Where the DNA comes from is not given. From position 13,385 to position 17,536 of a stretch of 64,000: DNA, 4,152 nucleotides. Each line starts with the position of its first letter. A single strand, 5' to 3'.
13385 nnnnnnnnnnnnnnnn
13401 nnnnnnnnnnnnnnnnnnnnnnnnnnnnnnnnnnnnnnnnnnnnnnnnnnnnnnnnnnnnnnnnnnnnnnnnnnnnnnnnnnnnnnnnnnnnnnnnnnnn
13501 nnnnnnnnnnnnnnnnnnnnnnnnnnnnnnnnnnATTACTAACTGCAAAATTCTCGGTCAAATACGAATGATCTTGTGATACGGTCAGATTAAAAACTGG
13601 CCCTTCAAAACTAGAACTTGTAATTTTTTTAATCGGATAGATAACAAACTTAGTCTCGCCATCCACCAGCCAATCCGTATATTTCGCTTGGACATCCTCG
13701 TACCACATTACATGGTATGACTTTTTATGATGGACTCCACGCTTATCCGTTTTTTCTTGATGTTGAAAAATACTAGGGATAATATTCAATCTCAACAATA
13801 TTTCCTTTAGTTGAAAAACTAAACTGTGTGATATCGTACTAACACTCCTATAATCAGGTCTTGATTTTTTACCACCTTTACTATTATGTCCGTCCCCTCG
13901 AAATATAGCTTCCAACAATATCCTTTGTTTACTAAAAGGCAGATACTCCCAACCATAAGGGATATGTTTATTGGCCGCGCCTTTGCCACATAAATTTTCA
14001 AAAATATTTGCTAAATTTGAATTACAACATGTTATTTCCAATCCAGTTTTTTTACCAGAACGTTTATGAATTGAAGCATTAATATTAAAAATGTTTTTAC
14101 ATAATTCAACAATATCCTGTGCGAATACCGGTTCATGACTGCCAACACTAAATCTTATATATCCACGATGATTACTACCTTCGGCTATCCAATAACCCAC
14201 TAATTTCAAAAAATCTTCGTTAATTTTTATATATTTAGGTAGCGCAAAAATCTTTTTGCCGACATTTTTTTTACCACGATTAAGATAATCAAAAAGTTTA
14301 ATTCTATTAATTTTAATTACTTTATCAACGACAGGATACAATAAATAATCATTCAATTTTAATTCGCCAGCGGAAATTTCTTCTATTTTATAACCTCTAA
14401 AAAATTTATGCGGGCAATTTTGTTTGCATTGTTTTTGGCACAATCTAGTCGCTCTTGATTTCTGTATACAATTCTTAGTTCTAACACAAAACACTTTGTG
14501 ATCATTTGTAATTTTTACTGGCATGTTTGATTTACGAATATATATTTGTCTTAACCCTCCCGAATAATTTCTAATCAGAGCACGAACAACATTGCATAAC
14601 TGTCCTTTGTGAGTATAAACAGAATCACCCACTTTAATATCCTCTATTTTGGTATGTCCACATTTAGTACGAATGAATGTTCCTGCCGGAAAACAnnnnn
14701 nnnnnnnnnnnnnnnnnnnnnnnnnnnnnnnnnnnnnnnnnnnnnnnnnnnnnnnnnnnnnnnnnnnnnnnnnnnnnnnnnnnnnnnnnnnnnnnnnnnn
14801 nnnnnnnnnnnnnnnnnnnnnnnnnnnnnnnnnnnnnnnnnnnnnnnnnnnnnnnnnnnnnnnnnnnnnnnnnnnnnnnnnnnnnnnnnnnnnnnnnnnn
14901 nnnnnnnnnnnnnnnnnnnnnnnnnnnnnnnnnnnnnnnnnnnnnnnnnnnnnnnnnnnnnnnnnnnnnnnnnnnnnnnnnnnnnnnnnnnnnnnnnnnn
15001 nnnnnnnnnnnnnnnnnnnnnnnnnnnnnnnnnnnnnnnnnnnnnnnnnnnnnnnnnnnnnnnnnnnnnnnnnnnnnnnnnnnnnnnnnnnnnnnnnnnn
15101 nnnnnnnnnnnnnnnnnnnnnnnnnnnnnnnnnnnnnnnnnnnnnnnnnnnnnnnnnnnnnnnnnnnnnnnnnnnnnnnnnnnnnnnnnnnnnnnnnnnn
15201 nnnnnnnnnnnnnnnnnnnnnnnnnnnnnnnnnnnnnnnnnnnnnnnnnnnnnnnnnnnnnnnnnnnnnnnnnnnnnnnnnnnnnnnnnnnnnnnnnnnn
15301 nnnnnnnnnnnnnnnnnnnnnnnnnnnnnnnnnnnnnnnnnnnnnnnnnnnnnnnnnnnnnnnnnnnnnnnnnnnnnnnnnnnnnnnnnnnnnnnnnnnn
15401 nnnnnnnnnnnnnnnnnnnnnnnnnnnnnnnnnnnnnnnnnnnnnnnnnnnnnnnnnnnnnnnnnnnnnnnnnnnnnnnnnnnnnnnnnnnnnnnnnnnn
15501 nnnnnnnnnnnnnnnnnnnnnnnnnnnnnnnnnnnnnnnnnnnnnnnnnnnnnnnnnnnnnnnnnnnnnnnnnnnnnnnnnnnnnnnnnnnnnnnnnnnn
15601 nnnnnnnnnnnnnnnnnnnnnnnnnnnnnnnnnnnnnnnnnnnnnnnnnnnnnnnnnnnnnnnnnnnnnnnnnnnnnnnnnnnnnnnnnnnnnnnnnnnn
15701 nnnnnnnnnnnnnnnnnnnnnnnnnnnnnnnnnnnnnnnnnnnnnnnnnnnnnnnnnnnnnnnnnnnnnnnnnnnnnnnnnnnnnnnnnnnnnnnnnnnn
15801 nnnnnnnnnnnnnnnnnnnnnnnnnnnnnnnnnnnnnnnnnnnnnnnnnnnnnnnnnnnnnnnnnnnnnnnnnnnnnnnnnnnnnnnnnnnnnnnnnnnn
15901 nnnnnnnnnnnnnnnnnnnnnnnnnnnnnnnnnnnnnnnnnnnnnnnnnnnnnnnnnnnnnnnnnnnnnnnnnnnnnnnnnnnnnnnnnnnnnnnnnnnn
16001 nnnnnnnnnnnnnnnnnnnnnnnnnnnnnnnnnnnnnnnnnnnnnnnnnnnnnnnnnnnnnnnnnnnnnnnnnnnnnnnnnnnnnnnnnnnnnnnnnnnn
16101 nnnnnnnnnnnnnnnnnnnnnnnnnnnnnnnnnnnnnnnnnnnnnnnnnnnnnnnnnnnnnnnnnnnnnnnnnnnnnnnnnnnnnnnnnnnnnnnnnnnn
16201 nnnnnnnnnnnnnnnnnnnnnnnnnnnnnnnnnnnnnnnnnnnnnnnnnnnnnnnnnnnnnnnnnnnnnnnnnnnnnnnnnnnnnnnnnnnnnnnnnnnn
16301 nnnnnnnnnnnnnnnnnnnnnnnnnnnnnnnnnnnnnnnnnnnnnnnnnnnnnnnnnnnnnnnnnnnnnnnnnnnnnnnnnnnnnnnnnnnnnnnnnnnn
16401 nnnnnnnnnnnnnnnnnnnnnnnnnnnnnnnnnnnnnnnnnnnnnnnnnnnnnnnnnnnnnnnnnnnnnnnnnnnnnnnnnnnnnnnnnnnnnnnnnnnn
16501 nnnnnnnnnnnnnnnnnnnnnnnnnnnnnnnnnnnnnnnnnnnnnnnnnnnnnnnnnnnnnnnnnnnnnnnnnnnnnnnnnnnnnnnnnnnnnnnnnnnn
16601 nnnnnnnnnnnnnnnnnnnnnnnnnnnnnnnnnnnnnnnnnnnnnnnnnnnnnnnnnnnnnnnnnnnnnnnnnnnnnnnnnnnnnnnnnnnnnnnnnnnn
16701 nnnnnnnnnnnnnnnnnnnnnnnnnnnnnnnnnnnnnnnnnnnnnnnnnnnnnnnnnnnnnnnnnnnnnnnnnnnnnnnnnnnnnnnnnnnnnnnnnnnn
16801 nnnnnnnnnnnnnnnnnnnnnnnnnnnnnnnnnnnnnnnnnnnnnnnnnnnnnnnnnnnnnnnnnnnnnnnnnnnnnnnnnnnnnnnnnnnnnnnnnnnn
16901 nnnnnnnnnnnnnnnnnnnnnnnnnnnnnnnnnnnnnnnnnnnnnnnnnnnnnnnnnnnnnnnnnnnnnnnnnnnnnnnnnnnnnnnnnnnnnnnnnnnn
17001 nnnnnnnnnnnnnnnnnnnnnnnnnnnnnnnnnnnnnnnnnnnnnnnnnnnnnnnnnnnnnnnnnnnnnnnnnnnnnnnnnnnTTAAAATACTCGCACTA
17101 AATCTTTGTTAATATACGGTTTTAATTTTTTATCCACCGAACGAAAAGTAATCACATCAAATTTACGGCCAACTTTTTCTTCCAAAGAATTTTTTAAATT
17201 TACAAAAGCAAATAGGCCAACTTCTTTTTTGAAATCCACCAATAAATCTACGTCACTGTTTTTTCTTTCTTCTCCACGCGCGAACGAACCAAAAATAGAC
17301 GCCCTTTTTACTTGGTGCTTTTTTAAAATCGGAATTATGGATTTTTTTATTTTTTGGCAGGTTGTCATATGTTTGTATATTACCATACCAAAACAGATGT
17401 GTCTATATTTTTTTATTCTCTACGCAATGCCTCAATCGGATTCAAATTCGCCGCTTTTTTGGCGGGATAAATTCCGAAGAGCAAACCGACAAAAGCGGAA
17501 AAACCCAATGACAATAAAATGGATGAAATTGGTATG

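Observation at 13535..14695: Intein with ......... homing endonuclease inserted in the DnaG zinc-binding motif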

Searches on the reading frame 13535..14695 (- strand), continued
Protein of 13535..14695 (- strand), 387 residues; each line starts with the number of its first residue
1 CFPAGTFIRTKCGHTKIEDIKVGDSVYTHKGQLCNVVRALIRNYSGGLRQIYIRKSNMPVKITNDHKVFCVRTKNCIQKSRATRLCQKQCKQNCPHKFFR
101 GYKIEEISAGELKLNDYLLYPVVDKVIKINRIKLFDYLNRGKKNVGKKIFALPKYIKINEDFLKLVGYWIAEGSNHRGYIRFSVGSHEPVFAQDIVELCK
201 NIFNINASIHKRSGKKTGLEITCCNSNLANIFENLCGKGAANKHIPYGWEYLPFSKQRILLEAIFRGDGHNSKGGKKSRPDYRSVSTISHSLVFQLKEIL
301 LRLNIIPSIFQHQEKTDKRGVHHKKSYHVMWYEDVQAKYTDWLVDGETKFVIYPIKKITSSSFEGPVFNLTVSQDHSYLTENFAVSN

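Call 40: find_related_loci(query=A1, collection=viral_contigs, flank=3000)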
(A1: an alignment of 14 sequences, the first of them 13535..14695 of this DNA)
Query A1 (387 aa) in viral_contigs; peptide patterns used: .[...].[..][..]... (x = any residue, [..] = any of these).
31 stretches matched a pattern; 15 encode a relative of the query (tblastn E <= 1e-3); 15 distinct loci.
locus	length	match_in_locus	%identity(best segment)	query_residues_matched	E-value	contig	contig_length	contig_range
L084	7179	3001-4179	25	1-387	2e-25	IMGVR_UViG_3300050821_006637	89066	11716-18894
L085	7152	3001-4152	25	1-387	4e-25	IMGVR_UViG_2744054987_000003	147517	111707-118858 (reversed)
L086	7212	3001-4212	26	1-387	7e-24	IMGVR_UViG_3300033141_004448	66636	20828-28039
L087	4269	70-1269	25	1-387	8e-19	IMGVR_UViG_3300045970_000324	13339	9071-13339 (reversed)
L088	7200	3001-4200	25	1-387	1e-18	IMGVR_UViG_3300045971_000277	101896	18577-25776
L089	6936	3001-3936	23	1-313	4e-18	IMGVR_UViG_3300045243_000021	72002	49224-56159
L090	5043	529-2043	23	1-387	5e-16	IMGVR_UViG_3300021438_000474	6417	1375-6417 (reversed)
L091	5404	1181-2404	24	1-387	6e-15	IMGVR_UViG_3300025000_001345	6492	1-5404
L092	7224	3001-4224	24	1-387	6e-15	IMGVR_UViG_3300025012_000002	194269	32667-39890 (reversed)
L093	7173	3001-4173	25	1-387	2e-14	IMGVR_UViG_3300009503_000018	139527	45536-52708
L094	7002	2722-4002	26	1-387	3e-14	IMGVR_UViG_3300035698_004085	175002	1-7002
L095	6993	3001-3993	24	1-309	6e-13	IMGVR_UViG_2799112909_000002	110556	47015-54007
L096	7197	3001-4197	22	1-387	4e-10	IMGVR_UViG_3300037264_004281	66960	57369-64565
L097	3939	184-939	25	156-378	5e-9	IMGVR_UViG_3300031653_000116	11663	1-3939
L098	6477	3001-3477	28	132-305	3e-5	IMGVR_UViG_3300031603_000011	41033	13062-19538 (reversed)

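Call 59: search_dna_similar(query=window:13535-14695:-, collection=phages, mode=protein, max_rows=12, max_evalue=0.001)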
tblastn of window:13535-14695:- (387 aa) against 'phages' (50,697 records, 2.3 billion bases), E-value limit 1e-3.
Records with a match: 46; places in all: 47; records where one place covers at least 80% of the query: 34.
Best place of each record, by identity: <60% 46.
By first word of the organism name: Mycobacterium 24; Staphylococcus 5; Escherichia 4; Tenacibaculum 3; Vibrio 3; Lactococcus 2; Eggerthella 1; uncultured 1; EBPR 1; Enterococcus 1; and 1 more.
By host as written in the record: Mycobacterium smegmatis mc2 155 19; - 3; Mycobacterium smegmatis mc#155 3; Tenacibaculum maritimum 3; Staphylococcus sp. 3; Homo sapiens 2; Lactococcus lactis strain ML8 2; Mycobacteruim smegmatis mc2 155 2; and 8 more.
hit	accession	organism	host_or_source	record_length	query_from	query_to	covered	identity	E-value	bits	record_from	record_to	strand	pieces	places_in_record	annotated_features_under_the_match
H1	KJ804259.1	Staphylococcus phage 6ec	Homo sapiens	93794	1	387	100%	26.1%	5e-24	110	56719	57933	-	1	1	DNA polymerase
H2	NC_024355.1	Staphylococcus phage 6ec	Homo sapiens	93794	1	387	100%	26.1%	5e-24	110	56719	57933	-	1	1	DNA polymerase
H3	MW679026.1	Eggerthella phage LE2-3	Eggerthella lenta DSM 2243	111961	1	387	100%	25.3%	3e-31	131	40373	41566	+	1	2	portal protein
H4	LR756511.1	uncultured phage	metagenomic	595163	1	378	98%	24.0%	6e-9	64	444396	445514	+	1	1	record has no annotation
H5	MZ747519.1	Mycobacterium phage Tootsieroll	Mycobacterium smegmatis mc#155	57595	1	387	100%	23.3%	6e-13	76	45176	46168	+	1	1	68: DNA methylase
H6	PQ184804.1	Mycobacterium phage DocMcStuffins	Mycobacterium smegmatis mc2 155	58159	1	387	100%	23.3%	9e-13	76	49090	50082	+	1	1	75: DNA methyltransferase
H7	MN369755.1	Mycobacterium phage Minnie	Mycobacterium smegmatis mc2 155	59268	1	387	100%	23.3%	4e-13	77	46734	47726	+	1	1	69: DNA methylase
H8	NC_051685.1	Mycobacterium phage Minnie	Mycobacterium smegmatis mc2 155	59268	1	387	100%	23.3%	4e-13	77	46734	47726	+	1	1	69: anaerobic ribonucleoside reductase large subunit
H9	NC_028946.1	Mycobacterium phage Dante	Mycobacterium smegmatis mc2 155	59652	1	387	100%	23.3%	4e-13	77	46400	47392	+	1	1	anaerobic ribonucleoside reductase large subunit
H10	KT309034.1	Mycobacterium phage Dante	Mycobacterium smegmatis mc2 155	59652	1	387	100%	23.3%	4e-13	77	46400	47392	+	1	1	DNA methylase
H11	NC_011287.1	Mycobacterium phage Pacc40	Mycobacterium smegmatis mc2 155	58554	1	387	100%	23.3%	4e-13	77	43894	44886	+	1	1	60: anaerobic ribonucleoside reductase large subunit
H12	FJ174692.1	Mycobacterium phage Pacc40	Mycobacterium smegmatis mc2 155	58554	1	387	100%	23.3%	4e-13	77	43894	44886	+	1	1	60: DNA methylase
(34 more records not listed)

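Call 60: search_protein_representatives(alignment_id=A1)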
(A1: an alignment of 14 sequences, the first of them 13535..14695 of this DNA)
Query: 14 sequences, 386 profile positions. Proteins with E-value up to 0.001 (for the whole library): 30980; up to 1e-10: 14334; up to 1e-30: 4772. The best 150 are listed.
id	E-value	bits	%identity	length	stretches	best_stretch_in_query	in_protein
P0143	2.0e-210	714.9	-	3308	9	1-386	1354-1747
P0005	5.3e-168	575.3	-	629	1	1-386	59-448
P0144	2.4e-160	550.1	-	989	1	1-386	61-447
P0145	3.4e-155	533.1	-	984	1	1-386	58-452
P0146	5.8e-151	519.2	-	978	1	1-386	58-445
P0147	3.4e-148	510.1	-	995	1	1-386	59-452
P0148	1.5e-147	508.0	-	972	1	1-386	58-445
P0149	3.1e-147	506.9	-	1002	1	1-386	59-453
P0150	2.1e-144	497.6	-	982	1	1-386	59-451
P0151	5.0e-144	496.4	-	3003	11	1-386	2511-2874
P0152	1.7e-143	494.7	-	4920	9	1-386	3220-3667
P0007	1.5e-142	491.5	-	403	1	1-330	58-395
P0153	2.0e-139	481.2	-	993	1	1-386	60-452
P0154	7.8e-137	472.7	-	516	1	1-386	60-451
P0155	4.0e-133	460.5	-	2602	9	1-386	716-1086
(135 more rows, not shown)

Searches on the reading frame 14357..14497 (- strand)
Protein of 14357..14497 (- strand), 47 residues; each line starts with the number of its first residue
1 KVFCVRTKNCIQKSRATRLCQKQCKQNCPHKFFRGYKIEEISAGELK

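Call 56: search_solved_structures(query=A2, max_evalue=10, show_alignments=2)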
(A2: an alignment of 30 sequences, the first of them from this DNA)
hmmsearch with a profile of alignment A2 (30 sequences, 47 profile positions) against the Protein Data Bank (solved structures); distinct sequences matched with E-value up to 10: 0.

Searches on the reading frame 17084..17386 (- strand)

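Call 31: search_protein_families(library=pfam, proteins=[window:17084-17386:-], max_evalue=0.0001)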
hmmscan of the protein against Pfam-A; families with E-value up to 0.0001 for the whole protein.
window:17084-17386:- (100 aa): 3 families
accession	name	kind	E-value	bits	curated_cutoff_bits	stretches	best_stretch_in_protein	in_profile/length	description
PF18765.7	Polbeta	-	2.2e-16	60.2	26.9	1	16-94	2-82/93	Polymerase beta, Nucleotidyltransferase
PF01909.29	NTP_transf_2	-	4.1e-13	50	21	1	16-92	3-82/93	Nucleotidyltransferase domain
PF22600.2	MTPAP-like_central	-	1.3e-05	25.7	27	1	5-56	21-69/139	Poly(A) RNA polymerase, mitochondrial-like, central palm domain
